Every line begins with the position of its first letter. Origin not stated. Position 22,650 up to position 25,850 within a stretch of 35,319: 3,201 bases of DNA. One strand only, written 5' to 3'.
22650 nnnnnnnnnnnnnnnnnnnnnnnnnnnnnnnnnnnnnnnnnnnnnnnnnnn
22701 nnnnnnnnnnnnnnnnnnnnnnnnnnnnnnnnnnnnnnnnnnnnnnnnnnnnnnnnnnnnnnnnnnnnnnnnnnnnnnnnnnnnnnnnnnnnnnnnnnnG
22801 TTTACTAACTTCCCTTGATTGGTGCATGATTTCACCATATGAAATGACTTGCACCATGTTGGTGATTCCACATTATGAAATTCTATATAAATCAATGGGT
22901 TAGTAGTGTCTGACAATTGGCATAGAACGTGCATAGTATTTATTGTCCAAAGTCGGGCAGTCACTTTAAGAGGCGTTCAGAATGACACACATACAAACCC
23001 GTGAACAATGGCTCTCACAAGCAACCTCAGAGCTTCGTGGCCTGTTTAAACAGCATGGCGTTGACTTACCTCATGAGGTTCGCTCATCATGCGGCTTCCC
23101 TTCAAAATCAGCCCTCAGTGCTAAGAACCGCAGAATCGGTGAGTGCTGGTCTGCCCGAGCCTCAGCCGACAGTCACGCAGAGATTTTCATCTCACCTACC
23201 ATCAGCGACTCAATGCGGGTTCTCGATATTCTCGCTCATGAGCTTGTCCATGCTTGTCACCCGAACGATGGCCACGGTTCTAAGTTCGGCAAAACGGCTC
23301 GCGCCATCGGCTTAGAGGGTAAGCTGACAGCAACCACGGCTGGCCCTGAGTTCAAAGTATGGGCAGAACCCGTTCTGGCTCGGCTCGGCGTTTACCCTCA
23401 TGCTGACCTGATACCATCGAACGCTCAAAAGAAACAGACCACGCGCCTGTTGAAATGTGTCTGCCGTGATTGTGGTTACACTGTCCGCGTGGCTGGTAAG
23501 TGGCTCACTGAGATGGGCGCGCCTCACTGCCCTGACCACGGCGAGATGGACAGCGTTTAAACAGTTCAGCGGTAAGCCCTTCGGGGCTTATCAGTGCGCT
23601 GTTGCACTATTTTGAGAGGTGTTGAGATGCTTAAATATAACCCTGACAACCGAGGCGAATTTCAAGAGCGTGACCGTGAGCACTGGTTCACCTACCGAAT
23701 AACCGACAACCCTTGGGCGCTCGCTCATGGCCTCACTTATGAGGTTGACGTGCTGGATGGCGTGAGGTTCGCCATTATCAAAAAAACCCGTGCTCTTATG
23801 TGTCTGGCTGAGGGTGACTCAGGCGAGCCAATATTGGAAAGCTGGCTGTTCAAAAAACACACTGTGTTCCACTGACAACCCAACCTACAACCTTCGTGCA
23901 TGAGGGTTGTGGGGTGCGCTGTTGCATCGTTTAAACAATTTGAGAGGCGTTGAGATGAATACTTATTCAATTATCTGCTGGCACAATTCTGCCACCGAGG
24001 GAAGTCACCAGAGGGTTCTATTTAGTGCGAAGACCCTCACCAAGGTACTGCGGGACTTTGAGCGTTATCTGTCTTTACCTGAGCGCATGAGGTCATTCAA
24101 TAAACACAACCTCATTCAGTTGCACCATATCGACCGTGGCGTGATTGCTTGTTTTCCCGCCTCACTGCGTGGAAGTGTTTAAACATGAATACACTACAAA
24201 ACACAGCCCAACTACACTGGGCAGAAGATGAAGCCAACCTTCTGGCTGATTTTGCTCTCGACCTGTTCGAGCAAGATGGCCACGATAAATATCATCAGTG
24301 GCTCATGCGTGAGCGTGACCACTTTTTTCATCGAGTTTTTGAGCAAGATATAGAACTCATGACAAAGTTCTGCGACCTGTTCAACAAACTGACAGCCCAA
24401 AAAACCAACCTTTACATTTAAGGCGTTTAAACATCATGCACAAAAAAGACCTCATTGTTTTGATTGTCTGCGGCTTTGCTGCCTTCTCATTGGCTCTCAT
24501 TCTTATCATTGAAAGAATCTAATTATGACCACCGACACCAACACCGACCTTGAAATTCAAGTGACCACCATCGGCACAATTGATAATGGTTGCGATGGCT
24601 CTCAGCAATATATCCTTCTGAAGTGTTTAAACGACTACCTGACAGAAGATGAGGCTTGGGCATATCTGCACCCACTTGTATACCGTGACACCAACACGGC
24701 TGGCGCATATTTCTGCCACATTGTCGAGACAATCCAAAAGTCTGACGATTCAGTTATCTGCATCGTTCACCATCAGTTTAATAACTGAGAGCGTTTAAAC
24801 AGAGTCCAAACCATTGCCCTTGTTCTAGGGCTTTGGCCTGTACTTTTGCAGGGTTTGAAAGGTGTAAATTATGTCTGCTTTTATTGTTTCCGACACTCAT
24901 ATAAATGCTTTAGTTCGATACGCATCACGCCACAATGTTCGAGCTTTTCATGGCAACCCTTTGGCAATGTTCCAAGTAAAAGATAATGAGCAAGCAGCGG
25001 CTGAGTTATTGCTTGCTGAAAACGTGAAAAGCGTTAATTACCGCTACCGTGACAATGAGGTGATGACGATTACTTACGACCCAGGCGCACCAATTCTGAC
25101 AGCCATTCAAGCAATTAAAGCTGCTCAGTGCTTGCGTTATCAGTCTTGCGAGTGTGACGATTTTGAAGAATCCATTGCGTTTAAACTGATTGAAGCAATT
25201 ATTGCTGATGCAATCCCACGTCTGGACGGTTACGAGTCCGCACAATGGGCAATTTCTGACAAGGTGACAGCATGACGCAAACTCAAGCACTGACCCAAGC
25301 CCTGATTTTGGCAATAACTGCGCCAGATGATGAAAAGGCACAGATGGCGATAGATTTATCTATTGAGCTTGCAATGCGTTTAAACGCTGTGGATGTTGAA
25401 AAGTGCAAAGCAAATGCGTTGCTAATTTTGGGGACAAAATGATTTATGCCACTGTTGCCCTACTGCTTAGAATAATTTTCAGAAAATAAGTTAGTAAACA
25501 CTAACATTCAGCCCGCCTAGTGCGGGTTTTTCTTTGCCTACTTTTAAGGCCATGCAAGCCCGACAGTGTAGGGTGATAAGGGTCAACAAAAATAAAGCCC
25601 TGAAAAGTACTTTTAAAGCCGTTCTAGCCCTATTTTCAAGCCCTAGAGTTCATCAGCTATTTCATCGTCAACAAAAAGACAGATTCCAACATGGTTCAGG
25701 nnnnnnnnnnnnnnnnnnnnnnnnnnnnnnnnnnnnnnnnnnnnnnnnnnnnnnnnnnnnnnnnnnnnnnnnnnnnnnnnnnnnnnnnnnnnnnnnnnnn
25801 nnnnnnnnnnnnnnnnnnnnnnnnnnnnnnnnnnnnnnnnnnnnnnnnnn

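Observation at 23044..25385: Palindromic octamer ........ about 10-fold over-represented and placed at early-gene junctions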

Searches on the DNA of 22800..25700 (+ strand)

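Call 6: search_dna_similar(query=window:22800-25700:+, collection=phages, mode=distant, max_rows=30)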
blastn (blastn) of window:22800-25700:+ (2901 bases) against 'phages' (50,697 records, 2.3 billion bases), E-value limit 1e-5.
No match.
